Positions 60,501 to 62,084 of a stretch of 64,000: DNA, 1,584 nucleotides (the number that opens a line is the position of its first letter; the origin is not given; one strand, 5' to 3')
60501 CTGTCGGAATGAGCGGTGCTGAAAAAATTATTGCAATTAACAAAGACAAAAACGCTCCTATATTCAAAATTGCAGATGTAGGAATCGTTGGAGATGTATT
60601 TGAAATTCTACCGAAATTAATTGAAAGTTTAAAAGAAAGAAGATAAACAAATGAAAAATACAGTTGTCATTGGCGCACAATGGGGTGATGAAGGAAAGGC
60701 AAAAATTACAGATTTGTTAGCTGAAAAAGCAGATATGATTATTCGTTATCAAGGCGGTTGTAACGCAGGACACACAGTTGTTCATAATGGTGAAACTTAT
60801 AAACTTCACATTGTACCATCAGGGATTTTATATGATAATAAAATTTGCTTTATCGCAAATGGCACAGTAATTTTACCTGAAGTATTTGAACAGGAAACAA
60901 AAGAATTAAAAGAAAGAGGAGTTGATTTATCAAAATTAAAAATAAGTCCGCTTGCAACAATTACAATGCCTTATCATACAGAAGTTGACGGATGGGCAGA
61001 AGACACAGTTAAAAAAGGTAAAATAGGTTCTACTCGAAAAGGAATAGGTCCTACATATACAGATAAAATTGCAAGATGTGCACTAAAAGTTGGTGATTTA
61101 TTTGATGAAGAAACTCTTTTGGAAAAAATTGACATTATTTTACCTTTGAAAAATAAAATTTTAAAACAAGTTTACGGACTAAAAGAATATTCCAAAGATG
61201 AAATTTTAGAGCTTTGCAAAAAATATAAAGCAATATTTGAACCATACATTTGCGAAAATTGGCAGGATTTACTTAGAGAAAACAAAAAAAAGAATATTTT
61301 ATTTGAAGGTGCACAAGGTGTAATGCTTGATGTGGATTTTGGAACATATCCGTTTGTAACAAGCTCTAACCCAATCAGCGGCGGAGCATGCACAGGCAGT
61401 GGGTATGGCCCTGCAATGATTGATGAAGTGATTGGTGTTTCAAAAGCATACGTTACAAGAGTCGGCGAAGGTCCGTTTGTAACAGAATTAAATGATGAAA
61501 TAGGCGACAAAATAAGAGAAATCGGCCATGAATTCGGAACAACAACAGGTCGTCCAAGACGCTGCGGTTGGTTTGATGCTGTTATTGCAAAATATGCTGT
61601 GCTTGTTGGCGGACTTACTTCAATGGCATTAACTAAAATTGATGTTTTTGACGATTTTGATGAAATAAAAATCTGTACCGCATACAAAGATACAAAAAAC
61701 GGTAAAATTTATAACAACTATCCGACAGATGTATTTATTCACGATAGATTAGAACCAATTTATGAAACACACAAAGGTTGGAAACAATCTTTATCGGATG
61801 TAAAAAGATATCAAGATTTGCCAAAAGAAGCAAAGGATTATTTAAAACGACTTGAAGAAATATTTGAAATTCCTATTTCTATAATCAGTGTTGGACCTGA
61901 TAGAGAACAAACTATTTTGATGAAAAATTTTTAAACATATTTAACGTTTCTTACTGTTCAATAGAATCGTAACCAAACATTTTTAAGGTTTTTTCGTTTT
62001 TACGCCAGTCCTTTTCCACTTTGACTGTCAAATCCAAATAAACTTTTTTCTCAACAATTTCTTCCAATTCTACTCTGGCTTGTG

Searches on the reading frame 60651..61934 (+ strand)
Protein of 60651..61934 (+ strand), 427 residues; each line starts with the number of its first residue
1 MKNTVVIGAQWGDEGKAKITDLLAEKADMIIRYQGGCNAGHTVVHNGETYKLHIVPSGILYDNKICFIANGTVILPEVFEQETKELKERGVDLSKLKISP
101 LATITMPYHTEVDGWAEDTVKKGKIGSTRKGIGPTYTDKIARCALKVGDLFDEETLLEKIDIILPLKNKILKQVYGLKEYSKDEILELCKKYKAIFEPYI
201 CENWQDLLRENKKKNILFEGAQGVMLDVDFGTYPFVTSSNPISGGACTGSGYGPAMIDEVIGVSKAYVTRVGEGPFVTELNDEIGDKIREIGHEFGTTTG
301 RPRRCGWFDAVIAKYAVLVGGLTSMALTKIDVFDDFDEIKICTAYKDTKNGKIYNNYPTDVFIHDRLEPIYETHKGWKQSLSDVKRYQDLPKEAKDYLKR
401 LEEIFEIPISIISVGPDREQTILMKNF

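Call 48: search_protein_families(library=pfam, proteins=[window:60651-61934:+], max_evalue=0.00001)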
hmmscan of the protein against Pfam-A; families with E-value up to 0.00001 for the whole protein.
window:60651-61934:+ (427 aa): 1 family
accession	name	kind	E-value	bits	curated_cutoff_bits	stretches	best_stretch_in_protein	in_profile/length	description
PF00709.27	Adenylsucc_synt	-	2.8e-173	576.9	27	1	5-422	1-416/416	Adenylosuccinate synthetase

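Call 73: find_homologous_proteins(query=window:60651-61934:+, max_evalue=1e-50)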
Query window:60651-61934:+ (427 aa): 8000 proteins with E <= 1e-50 among 8000 candidates; the best 120 are listed.
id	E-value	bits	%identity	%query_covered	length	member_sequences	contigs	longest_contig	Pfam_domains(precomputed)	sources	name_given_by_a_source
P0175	5.0e-285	963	98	100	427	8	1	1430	PF00709.28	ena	-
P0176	2.5e-249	846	84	100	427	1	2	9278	PF00709.28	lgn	-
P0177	2.9e-245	832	83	99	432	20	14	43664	PF00709.28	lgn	-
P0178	5.2e-245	831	84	99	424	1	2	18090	PF00709.28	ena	-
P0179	8.2e-245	831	82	99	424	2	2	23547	PF00709.28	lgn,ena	-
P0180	1.1e-244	830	84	99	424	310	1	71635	PF00709.28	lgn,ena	-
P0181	1.8e-244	829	83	99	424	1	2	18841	PF00709.28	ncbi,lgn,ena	-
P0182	5.0e-244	828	82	100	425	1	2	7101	PF00709.28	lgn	-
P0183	7.5e-244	827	83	99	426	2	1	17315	PF00709.28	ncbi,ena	-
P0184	3.1e-243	825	82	100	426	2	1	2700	PF00709.28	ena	-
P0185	1.1e-242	824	83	99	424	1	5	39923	PF00709.28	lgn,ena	-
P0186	2.0e-242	823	82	99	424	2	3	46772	PF00709.28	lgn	-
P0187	2.3e-242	823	83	99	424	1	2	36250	PF00709.28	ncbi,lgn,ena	-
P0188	2.9e-242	822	83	99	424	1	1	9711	PF00709.28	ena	-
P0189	3.8e-242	822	83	99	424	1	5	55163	PF00709.28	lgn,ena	-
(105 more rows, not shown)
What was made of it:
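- Tried and rejected: The closest named relative of the window's PurA is a Candidatus Gastranaerophilaceae MAG at 74% identity (call 73).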
